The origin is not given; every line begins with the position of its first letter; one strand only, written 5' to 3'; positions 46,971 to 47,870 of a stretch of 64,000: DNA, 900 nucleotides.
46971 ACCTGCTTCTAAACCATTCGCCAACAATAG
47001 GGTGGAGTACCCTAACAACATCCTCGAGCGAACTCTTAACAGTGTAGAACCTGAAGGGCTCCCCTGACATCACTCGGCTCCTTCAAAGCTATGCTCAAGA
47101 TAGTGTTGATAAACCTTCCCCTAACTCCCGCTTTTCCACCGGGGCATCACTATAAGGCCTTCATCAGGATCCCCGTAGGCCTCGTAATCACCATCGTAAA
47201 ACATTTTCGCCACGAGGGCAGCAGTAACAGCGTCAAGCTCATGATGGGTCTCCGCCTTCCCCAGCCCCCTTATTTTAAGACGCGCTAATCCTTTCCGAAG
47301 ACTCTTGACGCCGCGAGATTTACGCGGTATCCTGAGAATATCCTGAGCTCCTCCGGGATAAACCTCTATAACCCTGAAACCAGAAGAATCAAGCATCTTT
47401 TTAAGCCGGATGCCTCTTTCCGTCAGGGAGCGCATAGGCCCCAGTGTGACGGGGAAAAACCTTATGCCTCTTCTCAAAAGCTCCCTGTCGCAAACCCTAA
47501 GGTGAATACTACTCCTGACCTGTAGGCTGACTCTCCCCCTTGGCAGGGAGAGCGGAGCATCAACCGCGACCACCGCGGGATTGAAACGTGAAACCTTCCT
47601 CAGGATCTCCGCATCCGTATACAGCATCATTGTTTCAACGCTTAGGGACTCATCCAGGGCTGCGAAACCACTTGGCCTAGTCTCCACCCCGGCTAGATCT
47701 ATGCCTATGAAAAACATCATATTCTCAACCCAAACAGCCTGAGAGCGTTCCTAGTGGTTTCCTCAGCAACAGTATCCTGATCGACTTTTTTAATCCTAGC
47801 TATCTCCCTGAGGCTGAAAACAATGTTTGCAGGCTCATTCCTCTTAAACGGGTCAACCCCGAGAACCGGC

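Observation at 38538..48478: Archaeal DNA-damage neighbourhood: cdc48, DNA ligase and YkgJ-like Fe-S protein, opposite MPE phosphoesterase, Lhr helicase, DUF429-like nuclease and TatD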

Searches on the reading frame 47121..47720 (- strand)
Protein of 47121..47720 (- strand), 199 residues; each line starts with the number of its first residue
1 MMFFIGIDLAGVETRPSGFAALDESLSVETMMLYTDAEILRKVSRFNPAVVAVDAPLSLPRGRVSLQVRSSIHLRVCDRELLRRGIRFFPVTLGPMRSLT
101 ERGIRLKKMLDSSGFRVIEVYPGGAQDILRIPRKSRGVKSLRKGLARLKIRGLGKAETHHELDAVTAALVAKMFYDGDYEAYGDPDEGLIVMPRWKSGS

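Call 3: search_protein_families(library=pfam, proteins=[window:47121-47720:-])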
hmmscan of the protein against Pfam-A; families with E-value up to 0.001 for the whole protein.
window:47121-47720:- (199 aa): 1 family
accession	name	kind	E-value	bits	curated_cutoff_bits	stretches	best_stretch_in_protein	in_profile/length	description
PF04250.19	DUF429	-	5.4e-10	39.8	23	1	6-186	1-213/214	Protein of unknown function (DUF429)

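Call 4: search_protein_families(library=ncbifam, proteins=[window:47121-47720:-])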
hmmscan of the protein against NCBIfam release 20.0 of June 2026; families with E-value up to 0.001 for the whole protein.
window:47121-47720:- (199 aa): 0 families

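Call 5: find_encoding_contigs(protein=window:47121-47720:-, flank=10000, max_places=6)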
Protein window:47121-47720:- (199 aa): no gene with exactly this product is on record in the collection.

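Call 8: find_homologous_proteins(query=window:47121-47720:-)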
Query window:47121-47720:- (199 aa): 4715 proteins with E <= 0.001 among 5384 candidates; the best 120 are listed.
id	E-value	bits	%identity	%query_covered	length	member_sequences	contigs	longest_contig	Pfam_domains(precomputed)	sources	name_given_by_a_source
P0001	8.2e-124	429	100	99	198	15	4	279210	PF04250.20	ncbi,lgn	-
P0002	2.6e-110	385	91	99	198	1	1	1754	PF04250.20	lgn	-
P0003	1.0e-108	379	87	98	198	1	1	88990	PF04250.20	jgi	jgi:predicted nuclease with RNAse H fold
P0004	3.5e-106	371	87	98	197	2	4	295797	PF04250.20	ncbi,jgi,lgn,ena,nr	ncbi:MAG: DUF429 domain-containing protein [Thaumarchaeota archaeon]|nr:DUF429 domain-containing pro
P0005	2.3e-101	355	83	100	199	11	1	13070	PF04250.20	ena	-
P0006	9.4e-101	353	83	98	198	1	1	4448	PF04250.20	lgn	-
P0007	7.7e-99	347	81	98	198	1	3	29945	PF04250.20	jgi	jgi:predicted nuclease with RNAse H fold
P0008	1.9e-98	346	83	98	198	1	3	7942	PF04250.20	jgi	jgi:predicted nuclease with RNAse H fold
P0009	2.4e-98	346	82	98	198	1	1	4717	PF04250.20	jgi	-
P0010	8.0e-98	344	83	98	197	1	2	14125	PF04250.20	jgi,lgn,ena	-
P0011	1.2e-97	343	81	98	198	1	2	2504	PF04250.20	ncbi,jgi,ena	-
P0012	2.8e-97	342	82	98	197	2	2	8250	PF04250.20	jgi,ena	-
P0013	5.4e-97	341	78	99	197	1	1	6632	PF04250.20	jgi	jgi:predicted nuclease with RNAse H fold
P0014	4.4e-95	335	78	96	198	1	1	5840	PF04250.20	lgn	-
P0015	1.2e-94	333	79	98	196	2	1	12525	PF04250.20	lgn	-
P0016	3.1e-94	332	77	98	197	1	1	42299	PF04250.20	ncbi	ncbi:MAG: DUF429 domain-containing protein [Thermoproteota archaeon]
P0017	6.9e-94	331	80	98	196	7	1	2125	PF04250.20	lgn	-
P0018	7.1e-94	331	77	97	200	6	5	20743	PF04250.20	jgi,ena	jgi:predicted nuclease with RNAse H fold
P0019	8.7e-93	327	76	98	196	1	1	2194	PF04250.20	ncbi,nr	ncbi:MAG: DUF429 domain-containing protein [Crenarchaeota archaeon]|nr:DUF429 domain-containing prot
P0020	1.0e-91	324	74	98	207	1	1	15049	PF04250.20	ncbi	ncbi:MAG: DUF429 domain-containing protein [Thermoproteota archaeon]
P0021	1.5e-91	323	76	98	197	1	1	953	PF04250.20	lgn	-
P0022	3.3e-91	322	74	98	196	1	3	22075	PF04250.20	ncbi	ncbi:MAG: DUF429 domain-containing protein [Thermoproteota archaeon]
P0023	4.8e-91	322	73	98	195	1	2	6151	PF04250.20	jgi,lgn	-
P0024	9.1e-90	318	73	100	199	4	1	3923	PF04250.20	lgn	-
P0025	9.3e-90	318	74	96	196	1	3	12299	PF04250.20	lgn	-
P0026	1.5e-89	317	73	98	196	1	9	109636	PF04250.20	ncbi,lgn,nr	ncbi:MAG: DUF429 domain-containing protein [Thermoproteota archaeon]|nr:DUF429 domain-containing pro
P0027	1.5e-89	317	73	98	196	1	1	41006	PF04250.20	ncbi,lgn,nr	ncbi:MAG: DUF429 domain-containing protein [Candidatus Brockarchaeota archaeon]|nr:DUF429 domain-con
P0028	3.9e-89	316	74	97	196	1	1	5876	PF04250.20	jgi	-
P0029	1.5e-88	314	73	98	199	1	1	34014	PF04250.20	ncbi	ncbi:MAG: DUF429 domain-containing protein [Thermoproteota archaeon]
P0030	1.4e-87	310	73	96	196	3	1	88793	PF04250.20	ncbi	ncbi:MAG: DUF429 domain-containing protein [Thermoproteota archaeon]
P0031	2.3e-74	267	62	97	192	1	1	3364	PF04250.20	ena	-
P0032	7.3e-74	266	60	97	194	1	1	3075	PF04250.20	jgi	-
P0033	1.0e-73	265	60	97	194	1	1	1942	PF04250.20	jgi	jgi:predicted nuclease with RNAse H fold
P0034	2.3e-73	264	63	97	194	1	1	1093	PF04250.20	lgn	-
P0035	7.2e-73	262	62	97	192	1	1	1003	PF04250.20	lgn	-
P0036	9.8e-73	262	61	97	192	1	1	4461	PF04250.20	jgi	-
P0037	1.3e-72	262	60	97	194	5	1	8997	PF04250.20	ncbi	ncbi:MAG: DUF429 domain-containing protein [Nitrososphaerota archaeon]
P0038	1.8e-72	261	59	97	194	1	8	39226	PF04250.20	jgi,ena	jgi:predicted nuclease with RNAse H fold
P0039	1.9e-72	261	60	97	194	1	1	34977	PF04250.20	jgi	-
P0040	2.5e-72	261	91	68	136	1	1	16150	PF04250.20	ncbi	ncbi:MAG: DUF429 domain-containing protein, partial [Thermoproteota archaeon]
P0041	4.1e-72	260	59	96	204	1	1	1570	PF04250.20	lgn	-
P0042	4.5e-72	260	61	97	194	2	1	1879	PF04250.20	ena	-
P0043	4.8e-72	260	63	97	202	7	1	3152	PF04250.20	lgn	-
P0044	4.8e-72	260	59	97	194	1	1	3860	PF04250.20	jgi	jgi:hypothetical protein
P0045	4.9e-72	260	60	97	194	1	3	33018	PF04250.20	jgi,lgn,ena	jgi:predicted nuclease with RNAse H fold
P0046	9.3e-72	259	60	97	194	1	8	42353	PF04250.20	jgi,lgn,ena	jgi:predicted nuclease with RNAse H fold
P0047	1.8e-71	258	63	98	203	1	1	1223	PF04250.20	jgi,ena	-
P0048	2.2e-71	258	62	98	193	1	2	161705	PF04250.20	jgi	-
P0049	2.4e-71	258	59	97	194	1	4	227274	PF04250.20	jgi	jgi:predicted nuclease with RNAse H fold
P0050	2.5e-71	257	59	97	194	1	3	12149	PF04250.20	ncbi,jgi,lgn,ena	-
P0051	2.7e-71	257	59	97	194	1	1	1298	PF04250.20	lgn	-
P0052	3.4e-71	257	59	97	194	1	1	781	PF04250.20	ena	-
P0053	3.6e-71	257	61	97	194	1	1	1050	PF04250.20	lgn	-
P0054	3.9e-71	257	63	95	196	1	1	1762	PF04250.20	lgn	-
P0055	6.9e-71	256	61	97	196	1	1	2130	PF04250.20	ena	-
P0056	8.9e-71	256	58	97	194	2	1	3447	PF04250.20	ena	-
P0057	1.0e-70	255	61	97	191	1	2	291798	PF04250.20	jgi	-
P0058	1.2e-70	255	62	98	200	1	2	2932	PF04250.20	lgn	-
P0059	1.3e-70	255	63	98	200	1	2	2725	PF04250.20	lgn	-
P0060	1.8e-70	255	61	98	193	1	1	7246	PF04250.20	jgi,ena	-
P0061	1.8e-70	255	61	98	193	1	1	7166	PF04250.20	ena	-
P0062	2.5e-70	254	57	99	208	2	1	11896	PF04250.20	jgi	jgi:hypothetical protein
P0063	2.6e-70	254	60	97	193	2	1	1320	PF04250.20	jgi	-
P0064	2.6e-70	254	61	97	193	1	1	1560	PF04250.20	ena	-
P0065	2.8e-70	254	60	97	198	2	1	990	PF04250.20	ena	-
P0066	4.0e-70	254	62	97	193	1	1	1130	PF04250.20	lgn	-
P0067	4.3e-70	253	59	97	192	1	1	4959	PF04250.20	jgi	-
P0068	4.4e-70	253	61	97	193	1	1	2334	PF04250.20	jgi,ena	-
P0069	4.6e-70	253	60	98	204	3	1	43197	PF04250.20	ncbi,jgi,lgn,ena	-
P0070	5.7e-70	253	61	97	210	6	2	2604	PF04250.20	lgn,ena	-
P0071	6.8e-70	253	60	97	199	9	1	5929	PF04250.20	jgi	-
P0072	7.7e-70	253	60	97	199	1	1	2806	PF04250.20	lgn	-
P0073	8.5e-70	252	59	97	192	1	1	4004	PF04250.20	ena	-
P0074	8.7e-70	252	60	97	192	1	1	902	PF04250.20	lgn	-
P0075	9.7e-70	252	61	97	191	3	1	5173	PF04250.20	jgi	-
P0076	1.2e-69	252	62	97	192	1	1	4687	PF04250.20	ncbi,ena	-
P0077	1.2e-69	252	58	97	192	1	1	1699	PF04250.20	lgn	-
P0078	1.2e-69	252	61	97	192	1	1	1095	PF04250.20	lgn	-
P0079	1.3e-69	252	61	97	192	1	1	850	PF04250.20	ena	-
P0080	1.5e-69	252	60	97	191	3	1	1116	PF04250.20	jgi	-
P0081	1.7e-69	252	61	97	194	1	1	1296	PF04250.20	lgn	-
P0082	1.7e-69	251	61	98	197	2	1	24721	PF04250.20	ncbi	-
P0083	1.8e-69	251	59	96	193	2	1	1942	PF04250.20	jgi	-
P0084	1.9e-69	251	59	99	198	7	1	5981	PF04250.20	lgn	-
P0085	2.6e-69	251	59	97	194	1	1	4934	PF04250.20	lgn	-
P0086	3.0e-69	251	60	97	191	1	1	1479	PF04250.20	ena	-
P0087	3.1e-69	251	59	98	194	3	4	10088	PF04250.20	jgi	-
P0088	3.1e-69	251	60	97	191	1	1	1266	PF04250.20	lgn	-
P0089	3.3e-69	251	57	98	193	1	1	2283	PF04250.20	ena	-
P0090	3.4e-69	251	57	98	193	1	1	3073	PF04250.20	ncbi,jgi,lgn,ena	-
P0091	3.8e-69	250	58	97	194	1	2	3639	PF04250.20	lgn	-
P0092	5.0e-69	250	60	97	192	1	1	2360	PF04250.20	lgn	-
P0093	5.1e-69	250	59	97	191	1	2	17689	PF04250.20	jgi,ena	-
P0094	5.3e-69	250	60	97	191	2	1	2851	PF04250.20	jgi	-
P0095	5.7e-69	250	59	97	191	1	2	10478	PF04250.20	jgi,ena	-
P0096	6.0e-69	250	59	98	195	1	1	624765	PF04250.20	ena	-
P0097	6.4e-69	250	59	97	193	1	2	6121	PF04250.20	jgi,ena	jgi:predicted nuclease with RNAse H fold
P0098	6.6e-69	250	58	96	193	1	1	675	PF04250.20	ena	-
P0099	7.2e-69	249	60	97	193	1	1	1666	PF04250.20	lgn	-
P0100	8.0e-69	249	57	97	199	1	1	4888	PF04250.20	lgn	-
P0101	1.0e-68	249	59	97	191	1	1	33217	PF04250.20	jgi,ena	-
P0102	1.0e-68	249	61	97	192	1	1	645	PF04250.20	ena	-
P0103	1.0e-68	249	60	97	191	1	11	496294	PF04250.20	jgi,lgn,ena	jgi:predicted nuclease with RNAse H fold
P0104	1.1e-68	249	60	97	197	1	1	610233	PF04250.20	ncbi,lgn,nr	ncbi:MAG: DUF429 domain-containing protein [Candidatus Aenigmarchaeota archaeon]|nr:DUF429 domain-co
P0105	1.2e-68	249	59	96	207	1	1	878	PF04250.20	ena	-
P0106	1.4e-68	249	61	97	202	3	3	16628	PF04250.20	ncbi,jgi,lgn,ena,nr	ncbi:DUF429 domain-containing protein [Candidatus Bathyarchaeota archaeon]|nr:DUF429 domain-containi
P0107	1.4e-68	249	61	97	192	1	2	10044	PF04250.20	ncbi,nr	ncbi:DUF429 domain-containing protein [Candidatus Bathyarchaeota archaeon]|nr:DUF429 domain-containi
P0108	1.7e-68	248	58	97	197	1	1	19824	PF04250.20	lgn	-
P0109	1.7e-68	248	58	97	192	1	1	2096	PF04250.20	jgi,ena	-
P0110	2.1e-68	248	60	97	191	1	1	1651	PF04250.20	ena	-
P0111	2.5e-68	248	57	97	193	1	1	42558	PF04250.20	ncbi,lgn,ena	-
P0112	3.4e-68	247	61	97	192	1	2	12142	PF04250.20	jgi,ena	-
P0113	3.5e-68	247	57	97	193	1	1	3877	PF04250.20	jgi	jgi:predicted nuclease with RNAse H fold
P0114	3.9e-68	247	57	97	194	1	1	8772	PF04250.20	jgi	-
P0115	4.1e-68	247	57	96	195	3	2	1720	PF04250.20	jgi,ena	-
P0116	4.3e-68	247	61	95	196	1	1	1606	PF04250.20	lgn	-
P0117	4.4e-68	247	59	99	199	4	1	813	PF04250.20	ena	-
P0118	4.5e-68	247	60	97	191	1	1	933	PF04250.20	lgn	-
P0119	4.6e-68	247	59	96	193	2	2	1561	PF04250.20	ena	-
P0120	5.0e-68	247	59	99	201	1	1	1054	PF04250.20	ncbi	-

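Call 13: find_related_loci(query=A1, collection=metagenome_contigs, flank=10000)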
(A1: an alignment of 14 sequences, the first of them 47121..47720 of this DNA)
Query A1 (199 aa) in metagenome_contigs; peptide patterns used: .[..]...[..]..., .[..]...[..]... (x = any residue, [..] = any of these).
600 stretches matched a pattern (row limit reached: there are more); 593 encode a relative of the query (tblastn E <= 1e-3); the best 80 are kept; 80 distinct loci.
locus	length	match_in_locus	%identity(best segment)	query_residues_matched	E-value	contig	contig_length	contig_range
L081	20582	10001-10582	88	1-194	6e-113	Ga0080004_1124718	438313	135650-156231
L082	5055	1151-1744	60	1-196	9e-77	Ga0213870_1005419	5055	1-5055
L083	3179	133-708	58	1-195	3e-77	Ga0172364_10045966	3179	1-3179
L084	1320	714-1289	59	1-194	3e-81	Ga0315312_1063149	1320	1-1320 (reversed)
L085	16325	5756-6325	60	2-194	9e-76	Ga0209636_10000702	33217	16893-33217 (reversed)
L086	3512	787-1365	58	2-194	1e-75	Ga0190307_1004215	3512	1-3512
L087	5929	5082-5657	59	1-194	1e-75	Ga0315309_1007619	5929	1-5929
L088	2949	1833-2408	57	3-194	6e-76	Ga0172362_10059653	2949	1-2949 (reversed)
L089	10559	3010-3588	59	2-194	3e-75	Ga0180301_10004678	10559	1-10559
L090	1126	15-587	59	2-194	1e-80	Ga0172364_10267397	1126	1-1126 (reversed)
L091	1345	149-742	58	1-194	2e-79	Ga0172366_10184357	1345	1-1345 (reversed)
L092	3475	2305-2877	56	2-194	5e-75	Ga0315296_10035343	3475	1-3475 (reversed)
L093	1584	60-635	56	1-195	1e-78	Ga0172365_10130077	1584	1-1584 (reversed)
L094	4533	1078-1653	58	1-195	8e-75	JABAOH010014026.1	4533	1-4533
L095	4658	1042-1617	59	1-194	1e-74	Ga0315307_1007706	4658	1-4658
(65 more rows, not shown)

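Call 14: search_solved_structures(query=A1, max_evalue=1)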
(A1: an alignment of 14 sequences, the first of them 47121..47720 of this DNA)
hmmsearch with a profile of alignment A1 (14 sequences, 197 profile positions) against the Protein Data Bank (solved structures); distinct sequences matched with E-value up to 1: 0.

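Call 36: predict_structure(alignment_id=A1)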
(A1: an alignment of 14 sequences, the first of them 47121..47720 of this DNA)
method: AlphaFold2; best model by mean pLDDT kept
length: 199 residues; sequences in the alignment: 14
mean_pLDDT: 90.8   pTM: 0.90
mean pLDDT of the five models: 90.8, 90.2, 89.8, 89.4, 89.4
residues with pLDDT >= 90: 137; 70-90: 54; 50-70: 5; < 50: 3
segments of 3 or more residues with pLDDT < 50: 197-199
pLDDT, mean of each block of 10 residues (from residue 1): 96 92 98 97 98 94 73 83 80 82 96 98 92 91 96 93 98 97 89 71
secondary structure, 60 per line:
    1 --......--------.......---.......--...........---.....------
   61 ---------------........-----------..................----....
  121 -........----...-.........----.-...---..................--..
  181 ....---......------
elements in order: E3-8 E17-23 E27-33 H36-46 E50-54 H76-83 H95-112 E117-120 H122-129 H138-146 H159-176 E179-184 E188-193

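Call 40: search_protein_families(library=padloc, proteins=[window:47121-47720:-], max_evalue=0.00001)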
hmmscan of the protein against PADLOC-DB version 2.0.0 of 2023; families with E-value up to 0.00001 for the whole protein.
window:47121-47720:- (199 aa): 1 family
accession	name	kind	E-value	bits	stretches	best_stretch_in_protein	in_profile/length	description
PDLC05019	PDC-S44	-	5.6e-16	56.6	1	2-63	7-75/259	-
